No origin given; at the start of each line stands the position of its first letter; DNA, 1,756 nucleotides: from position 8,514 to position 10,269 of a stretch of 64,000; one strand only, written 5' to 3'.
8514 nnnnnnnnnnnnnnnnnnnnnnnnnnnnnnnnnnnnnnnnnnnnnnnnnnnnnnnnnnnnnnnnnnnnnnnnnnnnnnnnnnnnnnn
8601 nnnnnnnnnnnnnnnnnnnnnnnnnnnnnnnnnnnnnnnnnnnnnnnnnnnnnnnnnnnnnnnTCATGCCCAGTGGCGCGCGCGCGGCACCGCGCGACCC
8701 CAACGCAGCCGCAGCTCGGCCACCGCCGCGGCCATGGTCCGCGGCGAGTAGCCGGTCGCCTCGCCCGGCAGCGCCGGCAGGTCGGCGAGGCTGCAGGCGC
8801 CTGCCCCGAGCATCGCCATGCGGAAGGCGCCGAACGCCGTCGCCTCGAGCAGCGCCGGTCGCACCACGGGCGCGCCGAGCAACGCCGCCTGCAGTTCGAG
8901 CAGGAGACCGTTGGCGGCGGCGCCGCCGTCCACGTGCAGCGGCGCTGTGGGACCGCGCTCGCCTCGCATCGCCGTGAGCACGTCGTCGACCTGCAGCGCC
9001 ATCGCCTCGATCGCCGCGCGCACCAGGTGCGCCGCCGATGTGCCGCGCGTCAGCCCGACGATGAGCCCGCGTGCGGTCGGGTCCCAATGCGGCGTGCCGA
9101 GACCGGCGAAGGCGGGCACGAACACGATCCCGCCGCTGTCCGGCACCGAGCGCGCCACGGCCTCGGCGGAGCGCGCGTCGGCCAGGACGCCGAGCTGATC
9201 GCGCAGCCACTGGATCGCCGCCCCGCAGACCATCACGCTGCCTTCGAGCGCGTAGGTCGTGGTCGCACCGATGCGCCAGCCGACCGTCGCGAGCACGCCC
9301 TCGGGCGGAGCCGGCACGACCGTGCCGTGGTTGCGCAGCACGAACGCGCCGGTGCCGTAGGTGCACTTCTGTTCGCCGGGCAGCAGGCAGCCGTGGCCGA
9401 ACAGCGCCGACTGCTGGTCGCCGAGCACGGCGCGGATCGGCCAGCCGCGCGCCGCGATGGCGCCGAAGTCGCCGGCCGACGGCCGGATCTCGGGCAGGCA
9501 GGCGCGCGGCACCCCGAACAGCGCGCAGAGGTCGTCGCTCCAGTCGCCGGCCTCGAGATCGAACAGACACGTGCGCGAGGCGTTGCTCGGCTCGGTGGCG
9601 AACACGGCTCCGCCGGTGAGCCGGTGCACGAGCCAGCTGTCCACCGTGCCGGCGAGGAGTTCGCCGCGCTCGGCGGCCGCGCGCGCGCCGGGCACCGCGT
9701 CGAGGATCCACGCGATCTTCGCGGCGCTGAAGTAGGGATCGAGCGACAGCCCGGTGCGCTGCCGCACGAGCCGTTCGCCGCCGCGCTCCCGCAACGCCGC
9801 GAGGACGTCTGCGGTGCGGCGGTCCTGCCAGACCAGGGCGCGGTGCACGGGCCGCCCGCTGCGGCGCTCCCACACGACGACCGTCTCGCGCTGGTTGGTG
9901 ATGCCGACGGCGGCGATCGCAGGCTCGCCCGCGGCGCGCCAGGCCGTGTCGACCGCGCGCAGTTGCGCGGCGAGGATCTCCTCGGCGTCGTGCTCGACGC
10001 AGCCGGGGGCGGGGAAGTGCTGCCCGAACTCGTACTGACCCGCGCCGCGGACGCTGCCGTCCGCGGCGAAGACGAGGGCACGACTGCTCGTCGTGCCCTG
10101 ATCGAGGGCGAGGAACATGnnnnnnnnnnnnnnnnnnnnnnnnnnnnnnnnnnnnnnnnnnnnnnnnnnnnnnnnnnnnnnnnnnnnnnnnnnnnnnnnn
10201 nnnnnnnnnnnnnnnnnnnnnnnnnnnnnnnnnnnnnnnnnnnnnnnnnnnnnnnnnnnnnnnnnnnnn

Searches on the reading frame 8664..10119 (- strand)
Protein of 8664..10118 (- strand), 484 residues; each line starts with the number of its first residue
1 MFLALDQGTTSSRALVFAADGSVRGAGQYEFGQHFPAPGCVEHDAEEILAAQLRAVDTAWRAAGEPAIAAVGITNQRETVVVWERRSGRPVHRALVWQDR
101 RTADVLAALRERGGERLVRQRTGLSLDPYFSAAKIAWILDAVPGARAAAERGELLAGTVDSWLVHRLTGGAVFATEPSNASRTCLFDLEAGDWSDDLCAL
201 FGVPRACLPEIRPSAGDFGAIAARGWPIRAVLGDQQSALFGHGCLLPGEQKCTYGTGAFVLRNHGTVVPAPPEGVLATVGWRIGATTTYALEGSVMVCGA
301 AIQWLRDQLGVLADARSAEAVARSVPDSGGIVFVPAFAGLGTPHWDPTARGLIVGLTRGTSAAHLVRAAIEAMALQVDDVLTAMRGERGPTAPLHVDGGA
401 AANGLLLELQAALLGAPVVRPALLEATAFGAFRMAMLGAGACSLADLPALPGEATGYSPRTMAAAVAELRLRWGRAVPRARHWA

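Call 9: search_protein_families(library=pfam, proteins=[window:8664-10119:-])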
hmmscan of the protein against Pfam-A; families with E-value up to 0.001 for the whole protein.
window:8664-10119:- (485 aa): 0 families

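Call 13: find_homologous_proteins(query=window:8664-10118:-, max_evalue=1e-50)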
Query window:8664-10118:- (484 aa): 8000 proteins with E <= 1e-50 among 8000 candidates; the best 120 are listed.
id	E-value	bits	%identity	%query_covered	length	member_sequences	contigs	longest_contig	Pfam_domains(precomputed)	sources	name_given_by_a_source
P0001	0.0e+0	1067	100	100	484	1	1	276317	PF00370.28,PF02782.23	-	-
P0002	2.6e-225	767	75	100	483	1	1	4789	PF00370.28,PF02782.23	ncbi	-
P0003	4.2e-225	766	74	100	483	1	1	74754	PF00370.28,PF02782.23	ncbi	ncbi:MAG TPA: glycerol kinase GlpK [Planctomycetota bacterium]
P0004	7.1e-223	759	73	100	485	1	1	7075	PF00370.28,PF02782.23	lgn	-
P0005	3.1e-221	753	73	100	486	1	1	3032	PF00370.28,PF02782.23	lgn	-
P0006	1.0e-220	752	74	100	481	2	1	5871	PF00370.28,PF02782.23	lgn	-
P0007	1.1e-220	751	73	100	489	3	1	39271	PF00370.28,PF02782.23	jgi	jgi:glycerol kinase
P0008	1.1e-220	751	73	100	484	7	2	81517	PF00370.28,PF02782.23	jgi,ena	-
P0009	3.1e-220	750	73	100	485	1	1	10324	PF00370.28,PF02782.23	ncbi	ncbi:MAG: glycerol kinase GlpK [Planctomycetota bacterium]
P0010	2.2e-219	747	74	100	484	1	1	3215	PF00370.28,PF02782.23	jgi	jgi:glycerol kinase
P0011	6.5e-218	742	73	100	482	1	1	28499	PF00370.28,PF02782.23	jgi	jgi:glycerol kinase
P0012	8.1e-218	742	73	100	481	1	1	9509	PF00370.28,PF02782.23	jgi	-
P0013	3.8e-217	740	71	99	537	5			PF00370.28,PF02782.23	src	-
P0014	3.9e-217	740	73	100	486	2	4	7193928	PF00370.28,PF02782.23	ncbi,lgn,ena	-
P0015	1.9e-215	734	73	100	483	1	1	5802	PF00370.28,PF02782.23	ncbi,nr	ncbi:MAG: glycerol kinase GlpK [Planctomycetes bacterium]|nr:glycerol kinase GlpK [Planctomycetota b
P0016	2.2e-215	734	71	100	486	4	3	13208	PF00370.28,PF02782.23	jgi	jgi:glycerol kinase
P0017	5.0e-215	733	73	100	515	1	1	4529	PF00370.28,PF02782.23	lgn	-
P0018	2.2e-214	731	71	100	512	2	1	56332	PF00370.28,PF02782.23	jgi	-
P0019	3.5e-214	730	71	100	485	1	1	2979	PF00370.28,PF02782.23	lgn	-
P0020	7.2e-214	729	71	97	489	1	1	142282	PF00370.28,PF02782.23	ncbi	-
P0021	8.8e-214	729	72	100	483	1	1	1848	PF00370.28,PF02782.23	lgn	-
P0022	9.0e-214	729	71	100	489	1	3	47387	PF00370.28,PF02782.23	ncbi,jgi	jgi:glycerol kinase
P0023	9.4e-214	729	71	100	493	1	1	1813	PF00370.28,PF02782.23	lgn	-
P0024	1.4e-213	728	72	100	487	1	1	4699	PF00370.28,PF02782.23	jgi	jgi:glycerol kinase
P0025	4.9e-213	726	71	100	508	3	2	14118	PF00370.28,PF02782.23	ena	-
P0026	6.1e-213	726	70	100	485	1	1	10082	PF00370.28,PF02782.23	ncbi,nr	ncbi:MAG: glycerol kinase GlpK [Planctomycetes bacterium]|nr:glycerol kinase GlpK [Planctomycetota b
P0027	8.7e-213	725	71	100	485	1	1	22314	PF00370.28,PF02782.23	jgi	-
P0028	1.3e-212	725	69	100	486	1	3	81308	PF00370.28,PF02782.23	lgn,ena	-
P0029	1.5e-212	725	72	100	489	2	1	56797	PF00370.28,PF02782.23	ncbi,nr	ncbi:MAG: glycerol kinase [Planctomycetes bacterium]|nr:glycerol kinase [Planctomycetota bacterium]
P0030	2.2e-211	721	69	100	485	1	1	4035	PF00370.28,PF02782.23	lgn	-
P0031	2.7e-211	720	70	100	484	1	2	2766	PF00370.28,PF02782.23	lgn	-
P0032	3.0e-211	720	72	96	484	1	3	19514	PF00370.28,PF02782.23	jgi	jgi:glycerol kinase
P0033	3.4e-211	720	71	100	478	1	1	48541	PF00370.28,PF02782.23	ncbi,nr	ncbi:MAG: glycerol kinase GlpK [bacterium]|nr:glycerol kinase GlpK [bacterium]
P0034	4.8e-210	716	75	95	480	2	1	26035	PF00370.28,PF02782.23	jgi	-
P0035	1.9e-209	714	71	99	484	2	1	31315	PF00370.28,PF02782.23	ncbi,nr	ncbi:MAG: glycerol kinase GlpK [Planctomycetes bacterium]|nr:glycerol kinase GlpK [Planctomycetota b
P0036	1.8e-208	711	69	100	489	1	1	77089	PF00370.28,PF02782.23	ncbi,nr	ncbi:MAG: glycerol kinase GlpK [Planctomycetes bacterium]|nr:glycerol kinase GlpK [Planctomycetota b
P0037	7.2e-207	706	70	100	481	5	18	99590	PF00370.28,PF02782.23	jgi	jgi:glycerol kinase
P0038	7.2e-207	706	69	100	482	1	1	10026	PF00370.28,PF02782.23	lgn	-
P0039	3.1e-204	697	69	100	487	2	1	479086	PF00370.28,PF02782.23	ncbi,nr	ncbi:MAG: glycerol kinase GlpK [Planctomycetes bacterium]|nr:glycerol kinase GlpK [Planctomycetota b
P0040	8.1e-202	689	68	100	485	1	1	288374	PF00370.28,PF02782.23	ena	-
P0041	2.9e-199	681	69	100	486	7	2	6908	PF00370.28,PF02782.23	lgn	-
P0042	1.1e-198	679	72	90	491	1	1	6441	PF00370.28,PF02782.23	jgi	jgi:glycerol kinase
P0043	4.9e-198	677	68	96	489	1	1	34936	PF00370.28,PF02782.23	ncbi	-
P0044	2.4e-197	674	67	100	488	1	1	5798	PF00370.28,PF02782.23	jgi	jgi:glycerol kinase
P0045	2.6e-197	674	66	100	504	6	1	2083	PF00370.28,PF02782.23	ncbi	-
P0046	8.0e-197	673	67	100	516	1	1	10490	PF00370.28,PF02782.23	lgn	-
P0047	1.0e-196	672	68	100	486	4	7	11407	PF00370.28,PF02782.23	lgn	-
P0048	2.0e-196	671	67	100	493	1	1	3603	PF00370.28,PF02782.23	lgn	-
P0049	1.6e-194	665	66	100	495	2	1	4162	PF00370.28,PF02782.23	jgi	jgi:glycerol kinase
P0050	4.5e-194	664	66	100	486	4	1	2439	PF00370.28,PF02782.23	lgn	-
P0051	2.1e-193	661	66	100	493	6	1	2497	PF00370.28,PF02782.23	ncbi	-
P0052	5.4e-191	653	65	100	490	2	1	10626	PF00370.28,PF02782.23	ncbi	ncbi:MAG: glycerol kinase [Planctomycetota bacterium]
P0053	6.3e-191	653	66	100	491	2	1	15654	PF00370.28,PF02782.23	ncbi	-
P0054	1.3e-190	652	65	99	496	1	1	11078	PF00370.28,PF02782.23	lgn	-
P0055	2.8e-189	648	66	100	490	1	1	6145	PF00370.28,PF02782.23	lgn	-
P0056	8.3e-189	646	65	100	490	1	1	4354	PF00370.28,PF02782.23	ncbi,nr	ncbi:MAG: glycerol kinase [Planctomycetes bacterium]|nr:glycerol kinase [Planctomycetota bacterium]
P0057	8.5e-188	643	64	100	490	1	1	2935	PF00370.28,PF02782.23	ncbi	-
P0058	5.8e-187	640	64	100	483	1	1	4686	PF00370.28,PF02782.23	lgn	-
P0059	5.5e-186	637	65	100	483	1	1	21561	PF00370.28,PF02782.23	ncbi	ncbi:MAG: glycerol kinase GlpK [Planctomycetota bacterium]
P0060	1.8e-185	635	64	100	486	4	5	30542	PF00370.28,PF02782.23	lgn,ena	-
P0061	2.0e-185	635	65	100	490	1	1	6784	PF00370.28,PF02782.23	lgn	-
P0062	2.4e-185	635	63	100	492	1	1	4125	PF00370.28,PF02782.23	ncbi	-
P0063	4.4e-185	634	63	100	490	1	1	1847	PF00370.28,PF02782.23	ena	-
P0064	3.2e-184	631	64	100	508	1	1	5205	PF00370.28,PF02782.23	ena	-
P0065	6.8e-184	630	62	100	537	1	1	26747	PF00370.28,PF02782.23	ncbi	-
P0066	2.8e-183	628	63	100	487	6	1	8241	PF00370.28,PF02782.23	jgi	jgi:glycerol kinase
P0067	9.2e-183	626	63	100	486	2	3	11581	PF00370.28,PF02782.23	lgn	-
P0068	8.6e-182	623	72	84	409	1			PF00370.28,PF02782.23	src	-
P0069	7.1e-181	620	62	100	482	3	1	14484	PF00370.28,PF02782.23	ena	-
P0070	1.4e-180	619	64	97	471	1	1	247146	PF00370.28,PF02782.23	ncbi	-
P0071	2.1e-180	618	62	100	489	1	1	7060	PF00370.28,PF02782.23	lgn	-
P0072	3.7e-180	618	61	99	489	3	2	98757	PF00370.28,PF02782.23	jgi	jgi:glycerol kinase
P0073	9.1e-180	616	62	100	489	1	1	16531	PF00370.28,PF02782.23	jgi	jgi:glycerol kinase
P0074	1.1e-179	616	63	100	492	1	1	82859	PF00370.28,PF02782.23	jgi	-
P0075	5.7e-179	614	62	100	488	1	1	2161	PF00370.28,PF02782.23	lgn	-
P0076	1.9e-178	612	63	100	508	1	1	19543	PF00370.28,PF02782.23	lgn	-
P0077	8.5e-178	610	63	100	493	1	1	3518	PF00370.28,PF02782.23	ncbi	-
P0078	3.0e-177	608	62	100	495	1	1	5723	PF00370.28,PF02782.23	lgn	-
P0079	1.8e-176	606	63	97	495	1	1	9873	PF00370.28,PF02782.23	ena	-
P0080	1.8e-176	606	61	100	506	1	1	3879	PF00370.28,PF02782.23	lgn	-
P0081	2.4e-176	605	62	100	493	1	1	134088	PF00370.28,PF02782.23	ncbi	ncbi:MAG: glycerol kinase [Planctomycetota bacterium]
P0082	8.6e-176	603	71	83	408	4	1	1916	PF00370.28,PF02782.23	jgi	jgi:glycerol kinase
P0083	7.3e-175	600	64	97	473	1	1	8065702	PF00370.28,PF02782.23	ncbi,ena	-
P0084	9.4e-174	597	63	100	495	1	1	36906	PF00370.28,PF02782.23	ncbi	-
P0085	1.5e-173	596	62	97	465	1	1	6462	PF00370.28,PF02782.23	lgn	-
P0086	9.6e-173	593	61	100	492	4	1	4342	PF00370.28,PF02782.23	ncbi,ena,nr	ncbi:MAG TPA: glycerol kinase GlpK [Planctomycetota bacterium]|nr:glycerol kinase GlpK [Planctomycet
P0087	5.3e-172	591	66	87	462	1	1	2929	PF00370.28,PF02782.23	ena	-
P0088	5.2e-170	584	60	100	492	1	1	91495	PF00370.28,PF02782.23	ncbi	-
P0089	2.3e-169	582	61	100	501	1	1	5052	PF00370.28,PF02782.23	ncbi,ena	-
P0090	3.4e-169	582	61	100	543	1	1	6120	PF00370.28,PF02782.23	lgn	-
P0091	2.8e-164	565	58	100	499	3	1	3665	PF00370.28,PF02782.23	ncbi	-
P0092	7.2e-164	564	58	100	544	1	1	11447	PF00370.28,PF02782.23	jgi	-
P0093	9.0e-164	564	59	100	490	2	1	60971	PF00370.28,PF02782.23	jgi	jgi:glycerol kinase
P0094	1.9e-163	563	57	100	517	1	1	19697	PF00370.28,PF02782.23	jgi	-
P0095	2.2e-162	559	58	100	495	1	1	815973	PF00370.28,PF02782.23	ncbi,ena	-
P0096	7.2e-162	557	58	100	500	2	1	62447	PF00370.28,PF02782.23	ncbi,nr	ncbi:MAG: glycerol kinase GlpK [Planctomycetes bacterium]|nr:glycerol kinase GlpK [Planctomycetota b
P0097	1.1e-160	553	58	100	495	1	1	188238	PF00370.28,PF02782.23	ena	-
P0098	7.7e-160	551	58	100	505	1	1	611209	PF00370.28,PF02782.23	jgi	jgi:glycerol kinase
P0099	1.2e-159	550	59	99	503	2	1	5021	PF00370.28,PF02782.23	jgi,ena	-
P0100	4.3e-159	548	58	100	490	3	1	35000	PF00370.28,PF02782.23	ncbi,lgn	-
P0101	1.2e-158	547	59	99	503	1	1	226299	PF00370.28,PF02782.23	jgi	jgi:glycerol kinase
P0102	4.2e-158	545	54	100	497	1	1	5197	PF01869.27,PF00370.28,PF02782.23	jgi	jgi:glycerol kinase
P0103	4.5e-158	545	58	99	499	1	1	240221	PF00370.28,PF02782.23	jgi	jgi:glycerol kinase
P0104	1.1e-157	544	54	100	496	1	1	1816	PF00370.28,PF02782.23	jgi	jgi:glycerol kinase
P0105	1.8e-157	543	57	100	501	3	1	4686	PF00370.28,PF02782.23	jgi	jgi:glycerol kinase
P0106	4.0e-157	542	56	100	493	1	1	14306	PF00370.28,PF02782.23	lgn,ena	-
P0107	7.1e-157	541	57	99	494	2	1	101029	PF00370.28,PF02782.23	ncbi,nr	ncbi:MAG: glycerol kinase GlpK [Candidatus Sericytochromatia bacterium]|nr:glycerol kinase GlpK [Can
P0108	1.1e-156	540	56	100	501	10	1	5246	PF00370.28,PF02782.23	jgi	jgi:glycerol kinase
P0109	1.1e-156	540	57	100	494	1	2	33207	PF00370.28,PF02782.23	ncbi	ncbi:MAG: glycerol kinase GlpK [Planctomycetota bacterium]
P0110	1.7e-156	540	57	99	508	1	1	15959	PF00370.28,PF02782.23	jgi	jgi:glycerol kinase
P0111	1.7e-156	540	53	100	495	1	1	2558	PF00370.28,PF02782.23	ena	-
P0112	2.1e-156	539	54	100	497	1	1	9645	PF00370.28,PF02782.23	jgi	-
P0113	2.2e-156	539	56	100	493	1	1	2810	PF00370.28,PF02782.23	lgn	-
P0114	2.7e-156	539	56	100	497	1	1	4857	PF00370.28,PF02782.23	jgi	jgi:glycerol kinase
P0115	2.9e-156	539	55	99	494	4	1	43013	PF00370.28,PF02782.23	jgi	jgi:glycerol kinase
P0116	5.8e-156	538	56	100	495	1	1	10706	PF00370.28,PF02782.23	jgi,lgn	jgi:glycerol kinase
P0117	8.8e-156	537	56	100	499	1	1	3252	PF00370.28,PF02782.23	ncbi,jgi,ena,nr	ncbi:MAG TPA: glycerol kinase GlpK [Thermoanaerobaculia bacterium]|nr:glycerol kinase GlpK [Thermoan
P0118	8.9e-156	537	56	100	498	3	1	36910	PF00370.28,PF02782.23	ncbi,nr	ncbi:MAG: glycerol kinase GlpK [Planctomycetota bacterium]|nr:glycerol kinase GlpK [Planctomycetota 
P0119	1.1e-155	537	62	87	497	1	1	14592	PF00370.28,PF02782.23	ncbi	-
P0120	1.4e-155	537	53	100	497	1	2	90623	PF01869.27,PF00370.28,PF02782.23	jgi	jgi:glycerol kinase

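Call 14: find_encoding_contigs(protein=P0003, flank=4000, max_places=2)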
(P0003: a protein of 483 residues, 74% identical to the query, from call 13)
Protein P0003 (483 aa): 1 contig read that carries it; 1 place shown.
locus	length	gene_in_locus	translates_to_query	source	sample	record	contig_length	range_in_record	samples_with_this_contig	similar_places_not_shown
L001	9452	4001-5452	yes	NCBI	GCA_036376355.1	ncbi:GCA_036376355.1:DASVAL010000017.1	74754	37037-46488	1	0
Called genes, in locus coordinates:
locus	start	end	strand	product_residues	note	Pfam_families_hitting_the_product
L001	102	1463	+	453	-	PF02985:HEAT (faint), PF13646:HEAT_2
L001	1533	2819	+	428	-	PF00278:Orn_DAP_Arg_deC, PF01168:Ala_racemase_N (weak), PF02784:Orn_Arg_deC_N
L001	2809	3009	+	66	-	-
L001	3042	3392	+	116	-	PF01592:NifU_N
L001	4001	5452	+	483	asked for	PF00370:FGGY_N, PF02782:FGGY_C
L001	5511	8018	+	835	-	PF02190:LON_substr_bdg, PF13191:AAA_16 (faint), PF00004:AAA, PF07728:AAA_5 (weak), PF22667:Lon_lid, PF05362:Lon_C, PF13541:ChlI (weak)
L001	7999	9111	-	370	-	PF15902:Sortilin-Vps10 (faint), PF02012:BNR (faint)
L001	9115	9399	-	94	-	PF02597:ThiS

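Call 15: find_encoding_contigs(protein=P0008, flank=4000, max_places=2)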
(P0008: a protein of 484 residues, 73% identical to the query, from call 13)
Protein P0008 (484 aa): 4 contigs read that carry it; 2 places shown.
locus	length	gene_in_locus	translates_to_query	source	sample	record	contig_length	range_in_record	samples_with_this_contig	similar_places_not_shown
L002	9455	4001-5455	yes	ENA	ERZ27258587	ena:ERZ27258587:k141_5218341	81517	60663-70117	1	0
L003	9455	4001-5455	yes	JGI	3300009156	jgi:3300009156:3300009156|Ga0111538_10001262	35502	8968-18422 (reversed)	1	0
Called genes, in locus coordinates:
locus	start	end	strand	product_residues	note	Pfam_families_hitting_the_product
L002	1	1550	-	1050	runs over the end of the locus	PF00775:Dioxygenase_C (faint), PF13715:CarbopepD_reg_2 (faint), PF15976:CooC_C (faint), PF17789:MG4 (faint), PF20598:DUF6795 (faint), PF24107:DUF7382 (faint), PF13620:CarboxypepD_reg, PF13620:CarboxypepD_reg, +5 more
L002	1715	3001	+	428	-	PF00278:Orn_DAP_Arg_deC, PF01168:Ala_racemase_N (weak), PF02784:Orn_Arg_deC_N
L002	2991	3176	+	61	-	-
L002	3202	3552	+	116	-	PF01592:NifU_N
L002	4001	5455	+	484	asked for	PF00370:FGGY_N, PF02782:FGGY_C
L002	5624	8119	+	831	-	PF02190:LON_substr_bdg, PF00004:AAA, PF07728:AAA_5 (weak), PF22667:Lon_lid, PF05362:Lon_C, PF13541:ChlI (weak)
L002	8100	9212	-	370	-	PF02012:BNR (faint), PF15899:BNR_6 (faint), PF15902:Sortilin-Vps10 (weak)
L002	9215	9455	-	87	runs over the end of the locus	PF02597:ThiS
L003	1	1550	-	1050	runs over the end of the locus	PF00775:Dioxygenase_C (faint), PF13715:CarbopepD_reg_2 (faint), PF15976:CooC_C (faint), PF17789:MG4 (faint), PF20598:DUF6795 (faint), PF24107:DUF7382 (faint), PF13620:CarboxypepD_reg, PF13620:CarboxypepD_reg, +5 more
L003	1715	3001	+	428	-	PF00278:Orn_DAP_Arg_deC, PF01168:Ala_racemase_N (weak), PF02784:Orn_Arg_deC_N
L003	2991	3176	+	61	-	-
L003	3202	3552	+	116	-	PF01592:NifU_N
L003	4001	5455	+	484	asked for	PF00370:FGGY_N, PF02782:FGGY_C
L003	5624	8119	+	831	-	PF02190:LON_substr_bdg, PF00004:AAA, PF07728:AAA_5 (weak), PF22667:Lon_lid, PF05362:Lon_C, PF13541:ChlI (weak)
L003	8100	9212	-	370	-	PF02012:BNR (faint), PF15899:BNR_6 (faint), PF15902:Sortilin-Vps10 (weak)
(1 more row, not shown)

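Call 16: find_encoding_contigs(protein=P0014, flank=4000, max_places=2)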
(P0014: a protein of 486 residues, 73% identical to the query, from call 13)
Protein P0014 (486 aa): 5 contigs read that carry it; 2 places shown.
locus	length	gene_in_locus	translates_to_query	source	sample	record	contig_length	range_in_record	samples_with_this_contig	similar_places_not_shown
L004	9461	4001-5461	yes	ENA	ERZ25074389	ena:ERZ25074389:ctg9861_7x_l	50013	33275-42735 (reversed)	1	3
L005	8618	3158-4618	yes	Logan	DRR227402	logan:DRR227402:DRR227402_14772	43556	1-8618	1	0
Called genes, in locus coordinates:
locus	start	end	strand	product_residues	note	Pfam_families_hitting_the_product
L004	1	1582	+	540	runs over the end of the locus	PF01590:GAF, PF13185:GAF_2, PF13492:GAF_3, PF00158:Sigma54_activat, PF14532:Sigma54_activ_2, PF07728:AAA_5, PF25601:AAA_lid_14, PF02954:HTH_8, +1 more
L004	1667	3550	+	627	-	-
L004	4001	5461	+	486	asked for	PF00370:FGGY_N, PF02782:FGGY_C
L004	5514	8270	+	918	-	PF02190:LON_substr_bdg, PF00004:AAA, PF07728:AAA_5, PF22667:Lon_lid, PF05362:Lon_C, PF13541:ChlI (weak)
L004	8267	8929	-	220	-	PF00730:HhH-GPD, PF00633:HHH (weak)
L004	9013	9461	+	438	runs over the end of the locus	PF10011:DUF2254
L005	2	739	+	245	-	?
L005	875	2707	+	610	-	-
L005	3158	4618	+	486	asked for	PF00370:FGGY_N, PF02782:FGGY_C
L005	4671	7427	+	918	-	PF02190:LON_substr_bdg, PF00004:AAA, PF07728:AAA_5, PF22667:Lon_lid, PF05362:Lon_C, PF13541:ChlI (weak)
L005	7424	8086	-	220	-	PF00730:HhH-GPD, PF00633:HHH (weak)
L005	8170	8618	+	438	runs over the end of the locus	PF10011:DUF2254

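Call 22: find_encoding_contigs(protein=P0020, flank=3000, max_places=1)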
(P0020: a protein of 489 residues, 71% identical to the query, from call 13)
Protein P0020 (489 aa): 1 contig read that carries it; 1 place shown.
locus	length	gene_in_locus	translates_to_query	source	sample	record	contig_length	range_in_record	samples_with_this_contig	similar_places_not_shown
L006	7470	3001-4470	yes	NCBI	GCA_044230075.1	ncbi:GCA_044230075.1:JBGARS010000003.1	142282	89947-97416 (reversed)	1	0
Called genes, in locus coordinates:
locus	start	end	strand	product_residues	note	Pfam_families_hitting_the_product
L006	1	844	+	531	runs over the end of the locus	PF01590:GAF, PF13185:GAF_2, PF13492:GAF_3, PF00158:Sigma54_activat, PF14532:Sigma54_activ_2, PF07728:AAA_5, PF25601:AAA_lid_14, PF02954:HTH_8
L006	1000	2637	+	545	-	-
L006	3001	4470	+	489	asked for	PF00370:FGGY_N, PF02782:FGGY_C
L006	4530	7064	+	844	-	PF02190:LON_substr_bdg, PF13191:AAA_16 (faint), PF00004:AAA, PF07728:AAA_5, PF22667:Lon_lid, PF05362:Lon_C, PF13541:ChlI (weak)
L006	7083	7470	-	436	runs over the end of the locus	PF00375:SDF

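Call 23: find_encoding_contigs(protein=P0039, flank=3000, max_places=1)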
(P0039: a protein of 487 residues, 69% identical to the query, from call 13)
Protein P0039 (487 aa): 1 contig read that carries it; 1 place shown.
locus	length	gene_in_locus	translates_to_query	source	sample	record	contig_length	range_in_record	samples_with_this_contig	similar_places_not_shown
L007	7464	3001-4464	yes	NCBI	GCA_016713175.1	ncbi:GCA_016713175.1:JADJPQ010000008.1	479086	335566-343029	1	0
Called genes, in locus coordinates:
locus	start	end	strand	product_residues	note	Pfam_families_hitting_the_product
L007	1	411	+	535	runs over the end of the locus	PF01590:GAF, PF13185:GAF_2, PF13492:GAF_3, PF00158:Sigma54_activat, PF14532:Sigma54_activ_2, PF07728:AAA_5, PF25601:AAA_lid_14, PF02954:HTH_8, +2 more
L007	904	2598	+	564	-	-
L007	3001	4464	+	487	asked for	PF00370:FGGY_N, PF02782:FGGY_C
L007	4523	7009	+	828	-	PF02190:LON_substr_bdg, PF00004:AAA, PF07728:AAA_5 (weak), PF22667:Lon_lid, PF05362:Lon_C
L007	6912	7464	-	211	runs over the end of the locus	PF00730:HhH-GPD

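Call 24: find_encoding_contigs(protein=P0083, flank=3000, max_places=1)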
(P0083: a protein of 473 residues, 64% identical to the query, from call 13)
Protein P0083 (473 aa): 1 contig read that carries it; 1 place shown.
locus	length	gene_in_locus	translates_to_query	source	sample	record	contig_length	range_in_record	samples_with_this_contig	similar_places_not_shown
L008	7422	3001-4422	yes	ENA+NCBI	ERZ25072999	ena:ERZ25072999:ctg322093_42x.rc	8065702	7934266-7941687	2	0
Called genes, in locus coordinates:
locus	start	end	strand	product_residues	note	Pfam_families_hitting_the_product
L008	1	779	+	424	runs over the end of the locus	PF01979:Amidohydro_1, PF07969:Amidohydro_3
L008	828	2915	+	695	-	PF07646:Kelch_2 (faint), PF13415:Beta-prop_FBX42, PF24681:Kelch_KLHDC2_KLHL20_DRC7, PF24981:Beta-prop_ATRN-LZTR1 (faint), PF01344:Kelch_1 (faint), PF24681:Kelch_KLHDC2_KLHL20_DRC7 (weak), PF13415:Beta-prop_FBX42 (weak), PF24681:Kelch_KLHDC2_KLHL20_DRC7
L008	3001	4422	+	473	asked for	PF00370:FGGY_N, PF02782:FGGY_C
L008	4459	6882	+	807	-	PF02190:LON_substr_bdg, PF07728:AAA_5, PF00004:AAA, PF22667:Lon_lid, PF05362:Lon_C, PF13541:ChlI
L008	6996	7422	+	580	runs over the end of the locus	PF18911:PKD_4 (faint)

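Call 73: find_encoding_contigs(protein=P0040, flank=2500, max_places=1)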
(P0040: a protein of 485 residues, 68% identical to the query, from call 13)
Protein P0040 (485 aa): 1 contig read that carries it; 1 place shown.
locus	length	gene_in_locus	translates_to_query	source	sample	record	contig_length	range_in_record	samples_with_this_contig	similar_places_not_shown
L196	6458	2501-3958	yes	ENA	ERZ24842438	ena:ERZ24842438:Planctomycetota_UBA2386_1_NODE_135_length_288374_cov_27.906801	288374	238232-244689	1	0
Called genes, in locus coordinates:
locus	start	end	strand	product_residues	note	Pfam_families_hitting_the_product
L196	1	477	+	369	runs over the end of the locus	PF13385:Laminin_G_3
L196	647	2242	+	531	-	-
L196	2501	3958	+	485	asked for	PF00370:FGGY_N, PF02782:FGGY_C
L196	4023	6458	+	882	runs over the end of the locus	PF02190:LON_substr_bdg, PF00004:AAA, PF07728:AAA_5 (weak), PF22667:Lon_lid, PF05362:Lon_C, PF13541:ChlI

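Call 74: find_encoding_contigs(protein=P0070, flank=2500, max_places=1)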
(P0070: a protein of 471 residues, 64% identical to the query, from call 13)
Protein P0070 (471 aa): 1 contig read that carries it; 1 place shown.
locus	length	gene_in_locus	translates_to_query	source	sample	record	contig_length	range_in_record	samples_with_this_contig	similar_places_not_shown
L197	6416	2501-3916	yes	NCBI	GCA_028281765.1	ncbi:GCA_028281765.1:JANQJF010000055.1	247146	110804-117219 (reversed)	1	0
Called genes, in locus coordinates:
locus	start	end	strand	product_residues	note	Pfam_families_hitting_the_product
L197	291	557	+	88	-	-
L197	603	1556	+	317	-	-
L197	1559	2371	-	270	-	PF00795:CN_hydrolase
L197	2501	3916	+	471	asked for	PF00370:FGGY_N, PF02782:FGGY_C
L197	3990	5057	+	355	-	-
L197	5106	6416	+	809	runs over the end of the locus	PF02190:LON_substr_bdg, PF00004:AAA, PF07728:AAA_5, PF22667:Lon_lid, PF05362:Lon_C, PF13541:ChlI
